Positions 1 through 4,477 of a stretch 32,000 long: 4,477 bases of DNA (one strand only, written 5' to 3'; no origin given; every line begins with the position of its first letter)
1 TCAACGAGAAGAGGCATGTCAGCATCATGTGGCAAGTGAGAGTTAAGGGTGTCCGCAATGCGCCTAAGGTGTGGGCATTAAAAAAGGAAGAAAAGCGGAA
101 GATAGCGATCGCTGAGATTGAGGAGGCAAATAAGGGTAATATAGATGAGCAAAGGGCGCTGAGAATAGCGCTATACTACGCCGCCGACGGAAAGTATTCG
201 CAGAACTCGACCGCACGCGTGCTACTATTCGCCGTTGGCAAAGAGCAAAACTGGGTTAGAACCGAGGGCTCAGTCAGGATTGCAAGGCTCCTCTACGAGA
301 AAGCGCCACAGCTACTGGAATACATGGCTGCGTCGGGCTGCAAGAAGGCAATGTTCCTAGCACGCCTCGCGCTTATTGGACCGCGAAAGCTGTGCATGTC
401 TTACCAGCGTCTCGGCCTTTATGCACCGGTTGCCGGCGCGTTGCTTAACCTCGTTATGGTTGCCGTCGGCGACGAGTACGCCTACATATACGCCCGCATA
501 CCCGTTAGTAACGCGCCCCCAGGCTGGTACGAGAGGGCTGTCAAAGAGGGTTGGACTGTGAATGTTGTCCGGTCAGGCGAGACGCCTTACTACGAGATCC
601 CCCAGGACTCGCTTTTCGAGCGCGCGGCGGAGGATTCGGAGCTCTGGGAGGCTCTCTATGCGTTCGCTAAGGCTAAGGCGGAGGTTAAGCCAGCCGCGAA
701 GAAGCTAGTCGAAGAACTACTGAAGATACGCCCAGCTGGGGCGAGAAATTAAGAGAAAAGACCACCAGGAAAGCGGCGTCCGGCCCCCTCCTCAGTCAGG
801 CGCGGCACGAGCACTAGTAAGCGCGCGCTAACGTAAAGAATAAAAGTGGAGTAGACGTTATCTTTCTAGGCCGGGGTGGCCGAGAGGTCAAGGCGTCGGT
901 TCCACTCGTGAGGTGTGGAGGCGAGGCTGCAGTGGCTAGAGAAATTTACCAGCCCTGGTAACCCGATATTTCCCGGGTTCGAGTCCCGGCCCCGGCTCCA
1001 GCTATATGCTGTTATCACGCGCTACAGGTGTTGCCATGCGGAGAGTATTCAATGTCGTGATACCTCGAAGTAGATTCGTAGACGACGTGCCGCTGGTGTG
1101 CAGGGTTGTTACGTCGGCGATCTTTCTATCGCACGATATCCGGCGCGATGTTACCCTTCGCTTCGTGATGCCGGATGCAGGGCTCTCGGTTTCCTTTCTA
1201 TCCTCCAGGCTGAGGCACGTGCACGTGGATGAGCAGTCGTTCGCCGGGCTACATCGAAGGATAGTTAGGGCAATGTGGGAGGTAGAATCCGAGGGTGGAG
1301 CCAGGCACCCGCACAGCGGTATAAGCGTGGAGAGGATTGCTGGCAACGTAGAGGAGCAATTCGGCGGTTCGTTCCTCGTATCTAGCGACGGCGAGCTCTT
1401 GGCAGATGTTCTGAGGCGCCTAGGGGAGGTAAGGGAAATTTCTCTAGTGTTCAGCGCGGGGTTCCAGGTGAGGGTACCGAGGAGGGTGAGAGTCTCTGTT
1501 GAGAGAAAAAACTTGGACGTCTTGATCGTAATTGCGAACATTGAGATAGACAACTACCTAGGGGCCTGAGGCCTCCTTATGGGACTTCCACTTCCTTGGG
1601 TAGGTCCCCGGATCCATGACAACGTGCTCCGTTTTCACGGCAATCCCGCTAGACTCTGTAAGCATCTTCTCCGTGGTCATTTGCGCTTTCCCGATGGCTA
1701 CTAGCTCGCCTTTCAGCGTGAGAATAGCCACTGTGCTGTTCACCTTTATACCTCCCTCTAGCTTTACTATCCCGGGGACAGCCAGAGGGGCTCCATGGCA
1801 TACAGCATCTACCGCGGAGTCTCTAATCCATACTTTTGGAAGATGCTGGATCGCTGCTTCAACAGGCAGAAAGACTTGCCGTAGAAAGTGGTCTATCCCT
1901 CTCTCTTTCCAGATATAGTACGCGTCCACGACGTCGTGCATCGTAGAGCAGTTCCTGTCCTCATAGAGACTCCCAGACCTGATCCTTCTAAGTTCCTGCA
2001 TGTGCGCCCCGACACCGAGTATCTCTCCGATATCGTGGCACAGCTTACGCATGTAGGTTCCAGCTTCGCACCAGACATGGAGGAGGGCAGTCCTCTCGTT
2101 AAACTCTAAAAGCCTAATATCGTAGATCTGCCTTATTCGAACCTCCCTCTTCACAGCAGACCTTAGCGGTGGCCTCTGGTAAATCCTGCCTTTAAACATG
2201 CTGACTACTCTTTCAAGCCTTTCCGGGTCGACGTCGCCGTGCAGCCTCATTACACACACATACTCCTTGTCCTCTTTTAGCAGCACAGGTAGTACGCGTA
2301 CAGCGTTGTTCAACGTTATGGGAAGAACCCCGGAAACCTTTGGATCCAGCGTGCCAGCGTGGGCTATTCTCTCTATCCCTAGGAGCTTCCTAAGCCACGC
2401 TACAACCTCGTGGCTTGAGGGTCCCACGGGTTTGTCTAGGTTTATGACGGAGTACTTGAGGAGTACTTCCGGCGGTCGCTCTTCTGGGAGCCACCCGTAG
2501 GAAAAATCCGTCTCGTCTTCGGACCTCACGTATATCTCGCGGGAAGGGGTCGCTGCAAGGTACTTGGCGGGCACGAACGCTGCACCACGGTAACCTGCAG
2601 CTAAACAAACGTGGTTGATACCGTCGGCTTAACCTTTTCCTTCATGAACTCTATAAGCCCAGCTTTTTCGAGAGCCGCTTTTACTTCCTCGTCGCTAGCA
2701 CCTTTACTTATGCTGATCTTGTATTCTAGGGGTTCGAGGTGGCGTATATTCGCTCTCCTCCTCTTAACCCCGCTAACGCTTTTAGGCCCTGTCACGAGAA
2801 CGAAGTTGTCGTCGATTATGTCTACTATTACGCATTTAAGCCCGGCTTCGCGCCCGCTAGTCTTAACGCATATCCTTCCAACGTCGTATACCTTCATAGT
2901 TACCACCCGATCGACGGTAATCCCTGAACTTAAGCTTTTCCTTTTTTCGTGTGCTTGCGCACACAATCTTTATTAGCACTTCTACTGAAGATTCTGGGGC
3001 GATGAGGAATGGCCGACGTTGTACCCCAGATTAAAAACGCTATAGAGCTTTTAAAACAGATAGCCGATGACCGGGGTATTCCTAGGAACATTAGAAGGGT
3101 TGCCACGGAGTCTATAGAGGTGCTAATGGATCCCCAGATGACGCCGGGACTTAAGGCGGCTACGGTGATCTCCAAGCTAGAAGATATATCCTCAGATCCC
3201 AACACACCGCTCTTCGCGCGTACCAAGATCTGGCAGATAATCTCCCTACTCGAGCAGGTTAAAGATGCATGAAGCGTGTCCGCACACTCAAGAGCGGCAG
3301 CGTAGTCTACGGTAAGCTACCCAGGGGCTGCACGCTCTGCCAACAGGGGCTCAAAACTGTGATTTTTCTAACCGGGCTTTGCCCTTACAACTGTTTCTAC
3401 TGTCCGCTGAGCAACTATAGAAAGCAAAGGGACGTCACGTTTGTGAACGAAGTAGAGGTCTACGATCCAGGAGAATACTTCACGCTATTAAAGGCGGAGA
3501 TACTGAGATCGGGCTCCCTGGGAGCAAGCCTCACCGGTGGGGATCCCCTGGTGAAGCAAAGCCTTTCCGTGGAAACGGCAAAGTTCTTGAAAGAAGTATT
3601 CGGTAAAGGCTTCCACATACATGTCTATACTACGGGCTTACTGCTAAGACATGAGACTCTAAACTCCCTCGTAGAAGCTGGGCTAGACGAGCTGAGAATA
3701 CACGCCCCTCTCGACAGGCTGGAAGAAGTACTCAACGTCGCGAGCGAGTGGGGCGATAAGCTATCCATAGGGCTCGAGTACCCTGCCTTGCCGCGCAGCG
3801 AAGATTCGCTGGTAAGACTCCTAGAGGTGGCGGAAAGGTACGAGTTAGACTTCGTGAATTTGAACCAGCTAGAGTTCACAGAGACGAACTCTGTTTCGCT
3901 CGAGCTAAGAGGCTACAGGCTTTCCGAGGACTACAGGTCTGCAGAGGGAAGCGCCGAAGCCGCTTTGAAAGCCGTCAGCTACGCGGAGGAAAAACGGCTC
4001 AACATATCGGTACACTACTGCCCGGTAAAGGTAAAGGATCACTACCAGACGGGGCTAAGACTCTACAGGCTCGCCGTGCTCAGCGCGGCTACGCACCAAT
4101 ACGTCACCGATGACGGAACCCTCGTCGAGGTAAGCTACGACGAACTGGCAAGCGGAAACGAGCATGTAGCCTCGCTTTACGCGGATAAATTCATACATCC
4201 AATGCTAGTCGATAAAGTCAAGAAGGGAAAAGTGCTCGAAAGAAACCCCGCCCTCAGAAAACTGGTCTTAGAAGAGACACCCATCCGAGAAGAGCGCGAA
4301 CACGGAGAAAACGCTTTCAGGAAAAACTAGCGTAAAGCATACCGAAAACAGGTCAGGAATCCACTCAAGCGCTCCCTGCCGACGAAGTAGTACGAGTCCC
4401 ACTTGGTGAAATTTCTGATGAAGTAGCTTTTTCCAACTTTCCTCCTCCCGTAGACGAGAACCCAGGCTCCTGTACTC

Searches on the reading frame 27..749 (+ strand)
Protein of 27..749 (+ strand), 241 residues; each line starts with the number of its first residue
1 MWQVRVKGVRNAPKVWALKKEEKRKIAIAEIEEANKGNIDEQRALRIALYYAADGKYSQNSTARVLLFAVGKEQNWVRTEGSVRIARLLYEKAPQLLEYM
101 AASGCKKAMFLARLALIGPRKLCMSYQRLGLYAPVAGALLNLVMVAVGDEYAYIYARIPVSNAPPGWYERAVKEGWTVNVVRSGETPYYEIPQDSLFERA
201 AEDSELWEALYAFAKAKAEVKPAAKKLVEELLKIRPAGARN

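Call 7: search_protein_families(library=pfam, proteins=[window:27-749:+], max_evalue=1)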
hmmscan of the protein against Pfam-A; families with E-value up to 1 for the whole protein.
window:27-749:+ (241 aa): 0 families

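Call 8: search_protein_families(library=ncbifam, proteins=[window:27-749:+], max_evalue=1)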
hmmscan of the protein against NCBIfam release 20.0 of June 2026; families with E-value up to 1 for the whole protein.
window:27-749:+ (241 aa): 0 families

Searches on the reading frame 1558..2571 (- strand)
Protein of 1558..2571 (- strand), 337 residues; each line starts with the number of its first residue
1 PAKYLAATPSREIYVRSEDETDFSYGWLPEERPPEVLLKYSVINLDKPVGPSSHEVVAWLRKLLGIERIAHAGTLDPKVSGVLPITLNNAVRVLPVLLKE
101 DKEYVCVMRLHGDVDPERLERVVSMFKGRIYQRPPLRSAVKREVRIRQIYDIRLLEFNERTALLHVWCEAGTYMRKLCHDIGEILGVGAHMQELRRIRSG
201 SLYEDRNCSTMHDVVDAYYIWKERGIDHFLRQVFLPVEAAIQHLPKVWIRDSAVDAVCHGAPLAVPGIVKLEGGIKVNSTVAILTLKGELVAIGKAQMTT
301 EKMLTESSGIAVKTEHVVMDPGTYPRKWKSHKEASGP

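Call 75: search_protein_families(library=pfam, proteins=[window:1558-2571:-], max_evalue=0.01)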
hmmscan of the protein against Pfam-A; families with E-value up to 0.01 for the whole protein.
window:1558-2571:- (337 aa): 5 families
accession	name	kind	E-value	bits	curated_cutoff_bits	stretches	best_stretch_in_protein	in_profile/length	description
PF01509.24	TruB_N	-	7.7e-27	94.9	27.3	1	61-174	1-149/149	TruB family pseudouridylate synthase (N terminal domain)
PF16198.10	TruB_C_2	-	5e-25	87.9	29.3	1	175-241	1-65/66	tRNA pseudouridylate synthase B C-terminal domain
PF01472.26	PUA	-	2.9e-21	75.6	24.8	1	245-318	1-74/74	PUA domain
PF08068.17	DKCLD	-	4.4e-17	62.3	27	1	11-57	12-58/58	DKCLD (NUC011) domain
PF21238.2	Pus10_C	-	6.7e-08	32.8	27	1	99-179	121-203/232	Pus10, C-terminal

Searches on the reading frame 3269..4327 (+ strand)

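Call 75: search_protein_families(library=pfam, proteins=[window:3269-4327:+], max_evalue=0.01)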
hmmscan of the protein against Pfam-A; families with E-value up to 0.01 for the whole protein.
window:3269-4327:+ (353 aa): 1 family
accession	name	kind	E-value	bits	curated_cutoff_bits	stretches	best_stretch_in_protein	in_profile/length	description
PF04055.27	Radical_SAM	-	2.9e-10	41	29.5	1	34-144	3-107/166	Radical SAM superfamily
